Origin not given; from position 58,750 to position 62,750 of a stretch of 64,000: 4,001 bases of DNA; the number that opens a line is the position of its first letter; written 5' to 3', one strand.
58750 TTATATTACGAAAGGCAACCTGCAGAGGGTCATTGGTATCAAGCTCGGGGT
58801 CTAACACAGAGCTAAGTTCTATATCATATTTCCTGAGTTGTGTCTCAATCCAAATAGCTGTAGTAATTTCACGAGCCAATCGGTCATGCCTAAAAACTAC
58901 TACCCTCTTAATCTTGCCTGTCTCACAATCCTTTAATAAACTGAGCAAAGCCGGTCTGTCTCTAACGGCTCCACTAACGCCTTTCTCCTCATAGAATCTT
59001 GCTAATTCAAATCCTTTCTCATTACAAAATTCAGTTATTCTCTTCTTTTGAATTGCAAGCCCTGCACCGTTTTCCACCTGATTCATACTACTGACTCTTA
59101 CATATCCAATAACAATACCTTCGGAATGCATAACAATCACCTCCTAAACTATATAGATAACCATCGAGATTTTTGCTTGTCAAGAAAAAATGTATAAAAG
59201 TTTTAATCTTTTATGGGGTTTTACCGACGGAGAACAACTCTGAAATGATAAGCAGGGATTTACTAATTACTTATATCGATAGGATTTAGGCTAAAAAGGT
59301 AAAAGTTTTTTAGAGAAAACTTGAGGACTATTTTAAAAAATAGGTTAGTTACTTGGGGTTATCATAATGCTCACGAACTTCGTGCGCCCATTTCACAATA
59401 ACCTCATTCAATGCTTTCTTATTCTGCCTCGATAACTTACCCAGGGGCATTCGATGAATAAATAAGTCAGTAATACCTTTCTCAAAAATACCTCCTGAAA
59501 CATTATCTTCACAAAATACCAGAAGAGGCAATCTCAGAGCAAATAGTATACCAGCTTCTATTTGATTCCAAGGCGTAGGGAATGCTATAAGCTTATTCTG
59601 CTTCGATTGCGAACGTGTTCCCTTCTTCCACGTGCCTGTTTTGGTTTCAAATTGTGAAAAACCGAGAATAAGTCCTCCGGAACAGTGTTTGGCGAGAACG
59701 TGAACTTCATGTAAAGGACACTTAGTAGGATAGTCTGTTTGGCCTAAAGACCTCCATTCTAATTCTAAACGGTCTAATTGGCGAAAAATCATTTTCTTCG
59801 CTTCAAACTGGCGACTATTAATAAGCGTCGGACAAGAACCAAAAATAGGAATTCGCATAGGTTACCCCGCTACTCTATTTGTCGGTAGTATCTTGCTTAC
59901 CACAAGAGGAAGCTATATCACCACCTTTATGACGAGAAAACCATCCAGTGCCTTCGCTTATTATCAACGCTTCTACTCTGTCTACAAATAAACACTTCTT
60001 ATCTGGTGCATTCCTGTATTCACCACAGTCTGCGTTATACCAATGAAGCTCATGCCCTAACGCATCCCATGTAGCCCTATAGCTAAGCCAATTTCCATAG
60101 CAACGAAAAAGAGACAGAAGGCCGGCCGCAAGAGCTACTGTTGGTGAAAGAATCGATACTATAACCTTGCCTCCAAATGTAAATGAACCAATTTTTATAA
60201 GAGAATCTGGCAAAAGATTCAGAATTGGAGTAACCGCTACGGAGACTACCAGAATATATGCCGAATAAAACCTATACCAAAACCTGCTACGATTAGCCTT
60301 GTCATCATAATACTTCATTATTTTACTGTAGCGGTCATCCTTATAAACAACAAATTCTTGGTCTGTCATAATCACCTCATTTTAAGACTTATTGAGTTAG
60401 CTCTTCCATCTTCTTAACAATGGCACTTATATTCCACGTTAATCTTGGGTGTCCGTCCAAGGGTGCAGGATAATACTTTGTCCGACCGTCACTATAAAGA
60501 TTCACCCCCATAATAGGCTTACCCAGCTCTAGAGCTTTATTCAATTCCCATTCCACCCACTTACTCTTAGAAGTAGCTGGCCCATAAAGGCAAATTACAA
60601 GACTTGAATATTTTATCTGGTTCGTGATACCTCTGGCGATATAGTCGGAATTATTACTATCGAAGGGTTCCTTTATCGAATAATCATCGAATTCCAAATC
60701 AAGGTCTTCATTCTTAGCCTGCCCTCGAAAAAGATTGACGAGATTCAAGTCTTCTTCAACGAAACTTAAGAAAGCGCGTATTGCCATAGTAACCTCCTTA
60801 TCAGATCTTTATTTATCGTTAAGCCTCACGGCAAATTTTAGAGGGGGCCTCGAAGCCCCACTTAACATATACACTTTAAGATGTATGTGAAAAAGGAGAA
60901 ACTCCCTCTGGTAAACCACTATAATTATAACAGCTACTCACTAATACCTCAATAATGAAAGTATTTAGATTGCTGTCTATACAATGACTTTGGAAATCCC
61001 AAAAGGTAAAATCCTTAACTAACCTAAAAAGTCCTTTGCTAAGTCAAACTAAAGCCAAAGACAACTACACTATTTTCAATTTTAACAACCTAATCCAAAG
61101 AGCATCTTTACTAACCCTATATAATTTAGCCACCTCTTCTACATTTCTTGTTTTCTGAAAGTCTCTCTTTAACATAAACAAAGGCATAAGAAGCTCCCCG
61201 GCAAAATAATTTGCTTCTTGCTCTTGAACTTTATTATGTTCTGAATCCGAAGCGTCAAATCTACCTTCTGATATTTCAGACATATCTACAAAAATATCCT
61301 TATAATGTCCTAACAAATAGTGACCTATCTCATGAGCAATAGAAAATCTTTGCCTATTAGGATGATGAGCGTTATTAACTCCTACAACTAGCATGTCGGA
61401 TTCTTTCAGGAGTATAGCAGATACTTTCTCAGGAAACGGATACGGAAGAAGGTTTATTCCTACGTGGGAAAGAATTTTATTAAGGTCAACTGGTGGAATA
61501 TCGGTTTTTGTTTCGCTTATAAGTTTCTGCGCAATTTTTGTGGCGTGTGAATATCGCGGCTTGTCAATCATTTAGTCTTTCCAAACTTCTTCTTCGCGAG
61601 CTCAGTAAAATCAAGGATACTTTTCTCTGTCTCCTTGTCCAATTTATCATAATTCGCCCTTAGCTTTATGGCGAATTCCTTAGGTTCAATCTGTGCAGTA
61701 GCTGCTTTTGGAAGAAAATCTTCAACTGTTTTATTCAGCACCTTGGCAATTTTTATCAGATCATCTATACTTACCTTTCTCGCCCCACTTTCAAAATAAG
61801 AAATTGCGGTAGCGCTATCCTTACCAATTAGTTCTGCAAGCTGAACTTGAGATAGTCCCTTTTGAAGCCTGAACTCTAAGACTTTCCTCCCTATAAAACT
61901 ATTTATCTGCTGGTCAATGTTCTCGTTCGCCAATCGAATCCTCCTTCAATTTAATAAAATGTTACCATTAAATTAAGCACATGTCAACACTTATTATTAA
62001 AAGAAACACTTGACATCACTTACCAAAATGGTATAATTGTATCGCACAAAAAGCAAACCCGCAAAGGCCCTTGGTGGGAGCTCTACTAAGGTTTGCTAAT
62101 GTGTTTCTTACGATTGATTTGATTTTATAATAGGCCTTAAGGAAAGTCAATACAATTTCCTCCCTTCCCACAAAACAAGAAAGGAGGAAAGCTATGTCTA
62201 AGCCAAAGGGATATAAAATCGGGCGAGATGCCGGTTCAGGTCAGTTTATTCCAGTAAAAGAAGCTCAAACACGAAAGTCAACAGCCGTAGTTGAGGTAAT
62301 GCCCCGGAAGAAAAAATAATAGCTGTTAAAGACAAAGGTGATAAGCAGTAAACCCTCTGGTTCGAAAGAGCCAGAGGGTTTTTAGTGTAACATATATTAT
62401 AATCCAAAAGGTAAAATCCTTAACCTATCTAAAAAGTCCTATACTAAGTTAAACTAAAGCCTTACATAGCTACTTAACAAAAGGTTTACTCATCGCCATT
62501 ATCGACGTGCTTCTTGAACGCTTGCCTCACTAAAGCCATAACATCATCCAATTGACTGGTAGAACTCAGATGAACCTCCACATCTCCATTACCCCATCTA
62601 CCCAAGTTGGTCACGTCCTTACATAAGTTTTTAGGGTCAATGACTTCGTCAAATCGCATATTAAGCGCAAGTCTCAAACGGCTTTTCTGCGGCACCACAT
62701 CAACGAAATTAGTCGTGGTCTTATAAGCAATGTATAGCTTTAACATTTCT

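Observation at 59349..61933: XRE/ImmA (CapH/CapP-like) module upstream of a TIR-like / SLATT-2TM / unknown three-gene cassette: candidate uncharacterised Thoeris-like abortive-infection system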

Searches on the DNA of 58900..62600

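Call 92: search_rna_families(source=window, start=58900, end=62600, threshold=evalue, max_evalue=0.1)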
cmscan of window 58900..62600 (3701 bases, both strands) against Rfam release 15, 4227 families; matches with E-value up to 0.1: 0.
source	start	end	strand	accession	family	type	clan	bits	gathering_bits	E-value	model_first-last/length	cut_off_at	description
